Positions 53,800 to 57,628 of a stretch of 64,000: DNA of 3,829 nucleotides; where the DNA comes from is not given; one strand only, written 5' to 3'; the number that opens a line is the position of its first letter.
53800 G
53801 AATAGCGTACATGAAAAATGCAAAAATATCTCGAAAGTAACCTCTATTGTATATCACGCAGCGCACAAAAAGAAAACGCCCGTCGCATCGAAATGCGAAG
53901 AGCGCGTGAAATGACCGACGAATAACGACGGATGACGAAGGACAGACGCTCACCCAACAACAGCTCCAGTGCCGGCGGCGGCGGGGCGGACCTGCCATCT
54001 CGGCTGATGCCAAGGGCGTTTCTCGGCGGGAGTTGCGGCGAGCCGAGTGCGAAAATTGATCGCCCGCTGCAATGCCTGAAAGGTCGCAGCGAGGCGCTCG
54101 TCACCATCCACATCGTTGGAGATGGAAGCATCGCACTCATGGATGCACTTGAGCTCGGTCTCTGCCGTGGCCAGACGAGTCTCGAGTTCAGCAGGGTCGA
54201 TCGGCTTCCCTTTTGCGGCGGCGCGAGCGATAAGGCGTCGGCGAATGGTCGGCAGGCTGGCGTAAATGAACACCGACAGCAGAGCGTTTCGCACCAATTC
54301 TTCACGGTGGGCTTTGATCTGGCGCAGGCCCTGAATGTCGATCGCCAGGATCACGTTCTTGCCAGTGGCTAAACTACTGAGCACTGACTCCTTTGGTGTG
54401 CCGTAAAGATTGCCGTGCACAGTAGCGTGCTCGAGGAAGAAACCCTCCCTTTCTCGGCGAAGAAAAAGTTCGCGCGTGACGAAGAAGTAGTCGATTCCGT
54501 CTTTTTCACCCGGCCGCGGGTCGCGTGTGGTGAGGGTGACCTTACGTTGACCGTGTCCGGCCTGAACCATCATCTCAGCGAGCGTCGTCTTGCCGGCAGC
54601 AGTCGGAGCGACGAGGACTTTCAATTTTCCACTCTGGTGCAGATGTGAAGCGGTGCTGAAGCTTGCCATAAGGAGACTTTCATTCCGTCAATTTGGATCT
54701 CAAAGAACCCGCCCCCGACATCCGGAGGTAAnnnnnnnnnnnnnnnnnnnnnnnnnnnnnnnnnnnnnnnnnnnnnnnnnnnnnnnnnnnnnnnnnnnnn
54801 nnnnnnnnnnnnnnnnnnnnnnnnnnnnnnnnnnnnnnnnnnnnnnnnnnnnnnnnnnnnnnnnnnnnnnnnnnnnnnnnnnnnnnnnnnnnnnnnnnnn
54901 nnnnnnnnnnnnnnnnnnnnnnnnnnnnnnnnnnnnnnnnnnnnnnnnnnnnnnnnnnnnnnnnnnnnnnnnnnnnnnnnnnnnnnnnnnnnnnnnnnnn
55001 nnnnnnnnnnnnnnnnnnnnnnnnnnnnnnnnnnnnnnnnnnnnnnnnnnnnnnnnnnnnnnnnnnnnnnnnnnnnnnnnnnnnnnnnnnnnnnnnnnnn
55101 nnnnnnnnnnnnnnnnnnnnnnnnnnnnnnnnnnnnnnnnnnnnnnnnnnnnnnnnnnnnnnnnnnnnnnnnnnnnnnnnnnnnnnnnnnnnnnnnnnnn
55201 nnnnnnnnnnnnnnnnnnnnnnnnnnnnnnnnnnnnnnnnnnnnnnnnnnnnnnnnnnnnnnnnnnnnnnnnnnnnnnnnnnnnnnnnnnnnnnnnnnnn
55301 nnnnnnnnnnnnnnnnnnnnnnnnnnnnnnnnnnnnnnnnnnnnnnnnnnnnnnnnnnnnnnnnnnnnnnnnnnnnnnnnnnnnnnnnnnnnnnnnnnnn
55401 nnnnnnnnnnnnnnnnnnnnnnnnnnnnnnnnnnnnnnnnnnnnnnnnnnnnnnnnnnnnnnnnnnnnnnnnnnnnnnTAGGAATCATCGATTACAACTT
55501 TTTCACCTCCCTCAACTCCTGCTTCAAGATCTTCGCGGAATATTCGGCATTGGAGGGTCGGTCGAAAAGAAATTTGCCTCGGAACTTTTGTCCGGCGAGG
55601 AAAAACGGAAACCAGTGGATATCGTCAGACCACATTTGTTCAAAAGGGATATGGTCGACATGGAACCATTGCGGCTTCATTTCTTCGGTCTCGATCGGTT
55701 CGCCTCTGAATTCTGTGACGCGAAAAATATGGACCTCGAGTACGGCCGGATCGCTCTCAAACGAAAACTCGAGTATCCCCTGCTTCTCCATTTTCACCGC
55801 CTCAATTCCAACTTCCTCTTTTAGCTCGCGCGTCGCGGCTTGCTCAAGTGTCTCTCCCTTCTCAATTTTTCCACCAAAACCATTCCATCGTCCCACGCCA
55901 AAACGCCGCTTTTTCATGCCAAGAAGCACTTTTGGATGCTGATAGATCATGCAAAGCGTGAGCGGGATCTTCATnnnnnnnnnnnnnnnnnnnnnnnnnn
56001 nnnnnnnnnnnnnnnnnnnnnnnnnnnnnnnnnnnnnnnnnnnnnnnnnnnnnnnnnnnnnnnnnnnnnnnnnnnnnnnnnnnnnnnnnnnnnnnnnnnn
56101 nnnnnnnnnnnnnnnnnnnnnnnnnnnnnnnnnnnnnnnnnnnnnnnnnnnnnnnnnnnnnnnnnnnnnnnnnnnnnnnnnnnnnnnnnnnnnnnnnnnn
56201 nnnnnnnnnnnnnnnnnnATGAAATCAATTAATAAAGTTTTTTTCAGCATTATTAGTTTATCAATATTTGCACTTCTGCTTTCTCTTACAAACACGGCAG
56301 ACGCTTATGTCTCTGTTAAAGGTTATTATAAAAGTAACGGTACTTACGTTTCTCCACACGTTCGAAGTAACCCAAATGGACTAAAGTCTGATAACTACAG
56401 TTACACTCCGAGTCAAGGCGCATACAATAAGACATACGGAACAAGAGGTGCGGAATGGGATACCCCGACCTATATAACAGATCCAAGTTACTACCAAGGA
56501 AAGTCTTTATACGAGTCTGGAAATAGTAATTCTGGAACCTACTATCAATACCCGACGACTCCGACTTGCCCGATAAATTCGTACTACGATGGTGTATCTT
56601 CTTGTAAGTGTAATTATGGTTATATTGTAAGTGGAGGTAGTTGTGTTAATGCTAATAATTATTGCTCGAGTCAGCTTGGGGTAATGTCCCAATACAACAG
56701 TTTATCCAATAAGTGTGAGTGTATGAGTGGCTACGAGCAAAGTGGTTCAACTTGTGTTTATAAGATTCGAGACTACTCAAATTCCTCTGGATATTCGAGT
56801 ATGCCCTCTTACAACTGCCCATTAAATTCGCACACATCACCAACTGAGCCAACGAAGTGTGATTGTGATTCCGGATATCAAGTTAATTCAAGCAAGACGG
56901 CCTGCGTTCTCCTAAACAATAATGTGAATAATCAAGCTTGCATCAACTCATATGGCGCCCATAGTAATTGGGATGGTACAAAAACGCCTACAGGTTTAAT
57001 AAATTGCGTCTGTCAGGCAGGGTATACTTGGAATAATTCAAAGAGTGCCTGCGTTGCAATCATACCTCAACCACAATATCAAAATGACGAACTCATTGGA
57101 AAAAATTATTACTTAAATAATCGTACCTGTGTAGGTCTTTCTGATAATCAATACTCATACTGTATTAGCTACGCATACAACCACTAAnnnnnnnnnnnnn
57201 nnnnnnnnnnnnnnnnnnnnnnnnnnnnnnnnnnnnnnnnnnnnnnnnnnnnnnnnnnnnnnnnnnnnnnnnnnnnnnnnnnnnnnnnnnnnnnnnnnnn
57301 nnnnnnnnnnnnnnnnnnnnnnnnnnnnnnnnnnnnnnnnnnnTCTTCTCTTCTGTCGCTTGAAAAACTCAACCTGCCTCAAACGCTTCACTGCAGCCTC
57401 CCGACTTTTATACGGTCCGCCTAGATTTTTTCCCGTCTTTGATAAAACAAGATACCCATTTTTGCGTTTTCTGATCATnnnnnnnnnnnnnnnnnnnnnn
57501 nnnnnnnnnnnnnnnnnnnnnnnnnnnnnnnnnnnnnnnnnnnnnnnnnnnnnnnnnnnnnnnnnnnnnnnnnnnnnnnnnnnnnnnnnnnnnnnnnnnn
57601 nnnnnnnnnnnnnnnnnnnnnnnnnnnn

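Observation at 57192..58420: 32-bp duplication of the ddl 3' end brackets a 1.2-kb hsp20 islet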

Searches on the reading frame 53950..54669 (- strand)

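Call 46: search_protein_families(library=pfam, proteins=[window:53950-54669:-], max_evalue=0.001)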
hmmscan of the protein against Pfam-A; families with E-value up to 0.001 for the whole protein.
window:53950-54669:- (239 aa): 1 family
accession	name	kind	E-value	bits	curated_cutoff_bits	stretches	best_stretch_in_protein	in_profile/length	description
PF00625.27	Guanylate_kin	-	3.2e-28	99.1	25.2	1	15-186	3-166/182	Guanylate kinase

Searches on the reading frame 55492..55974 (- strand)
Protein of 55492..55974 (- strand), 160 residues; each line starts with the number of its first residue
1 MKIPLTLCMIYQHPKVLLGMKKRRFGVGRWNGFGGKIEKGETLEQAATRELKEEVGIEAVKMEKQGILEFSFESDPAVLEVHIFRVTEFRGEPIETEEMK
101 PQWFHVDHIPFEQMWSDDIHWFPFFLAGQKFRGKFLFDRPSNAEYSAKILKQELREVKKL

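Call 6: search_protein_families(library=pfam, proteins=[window:55492-55974:-], max_evalue=0.01)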
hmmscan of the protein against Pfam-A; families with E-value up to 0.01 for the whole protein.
window:55492-55974:- (160 aa): 2 families
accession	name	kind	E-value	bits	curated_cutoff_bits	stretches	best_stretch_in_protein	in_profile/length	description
PF00293.34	NUDIX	-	1.4e-15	57.9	21.1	1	10-123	10-132/134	NUDIX domain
PF22327.2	Nudt16-like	-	0.0029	18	27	1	32-78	36-86/161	U8 snoRNA-decapping enzyme-like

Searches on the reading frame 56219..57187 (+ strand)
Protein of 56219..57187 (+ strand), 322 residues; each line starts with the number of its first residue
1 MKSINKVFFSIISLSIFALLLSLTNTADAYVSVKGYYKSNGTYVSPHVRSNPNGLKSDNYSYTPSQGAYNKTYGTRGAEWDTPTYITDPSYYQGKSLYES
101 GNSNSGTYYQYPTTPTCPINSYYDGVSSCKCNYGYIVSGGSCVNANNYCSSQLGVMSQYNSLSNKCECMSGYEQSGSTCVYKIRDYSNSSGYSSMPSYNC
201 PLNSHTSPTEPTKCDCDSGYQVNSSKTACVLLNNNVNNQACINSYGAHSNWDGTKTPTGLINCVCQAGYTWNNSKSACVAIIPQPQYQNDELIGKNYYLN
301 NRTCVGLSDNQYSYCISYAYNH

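Call 6: search_protein_families(library=pfam, proteins=[window:56219-57187:+], max_evalue=0.01)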
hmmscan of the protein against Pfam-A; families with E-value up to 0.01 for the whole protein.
window:56219-57187:+ (322 aa): 1 family
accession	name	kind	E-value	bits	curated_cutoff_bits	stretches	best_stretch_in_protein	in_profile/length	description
PF12662.13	cEGF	-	2.2e-05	24.6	26.6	0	165-180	3-20/24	Complement Clr-like EGF-like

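Call 30: search_protein_families(library=ncbifam, proteins=[window:56219-57184:+], max_evalue=0.1)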
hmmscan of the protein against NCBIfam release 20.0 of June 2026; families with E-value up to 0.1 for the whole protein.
window:56219-57184:+ (322 aa): 0 families

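Call 63: find_encoding_contigs(protein=window:56219-57187:+, flank=3000, max_places=4)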
Protein window:56219-57187:+ (322 aa): 1 contig read that carries it; 1 place shown.
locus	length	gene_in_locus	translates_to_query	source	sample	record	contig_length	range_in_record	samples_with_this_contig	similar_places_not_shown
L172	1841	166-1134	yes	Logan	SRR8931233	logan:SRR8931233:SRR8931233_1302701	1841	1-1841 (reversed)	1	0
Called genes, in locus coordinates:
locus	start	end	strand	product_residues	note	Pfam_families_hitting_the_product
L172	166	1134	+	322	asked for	PF12662:cEGF (faint)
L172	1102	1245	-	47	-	-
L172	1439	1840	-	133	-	?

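Call 81: search_protein_families(library=phrogs, proteins=[window:56219-57184:+], max_evalue=0.01)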
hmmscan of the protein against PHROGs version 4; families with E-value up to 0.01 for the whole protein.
window:56219-57184:+ (322 aa): 1 family
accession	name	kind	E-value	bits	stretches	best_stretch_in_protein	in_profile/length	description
phrog_29674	-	unknown function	1.8e-06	29.2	1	17-78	10-72/74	-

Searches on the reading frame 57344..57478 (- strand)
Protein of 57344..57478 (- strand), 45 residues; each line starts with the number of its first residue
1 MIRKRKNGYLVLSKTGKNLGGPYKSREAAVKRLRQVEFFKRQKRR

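Call 29: search_protein_families(library=pfam, proteins=[window:57344-57478:-], max_evalue=1)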
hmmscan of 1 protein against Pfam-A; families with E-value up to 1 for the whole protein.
seq(45 aa): 0 families

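Call 30: search_protein_families(library=ncbifam, proteins=[window:57344-57478:-], max_evalue=0.1)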
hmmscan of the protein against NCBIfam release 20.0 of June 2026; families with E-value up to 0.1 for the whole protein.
seq(45 aa): 0 families

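Call 81: search_protein_families(library=phrogs, proteins=[window:57344-57478:-], max_evalue=0.01)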
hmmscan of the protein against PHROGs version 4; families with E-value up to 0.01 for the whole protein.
seq(45 aa): 1 family
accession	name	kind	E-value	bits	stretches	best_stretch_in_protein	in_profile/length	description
phrog_3684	-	unknown function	0.0057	17.6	1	1-43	146-188/262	-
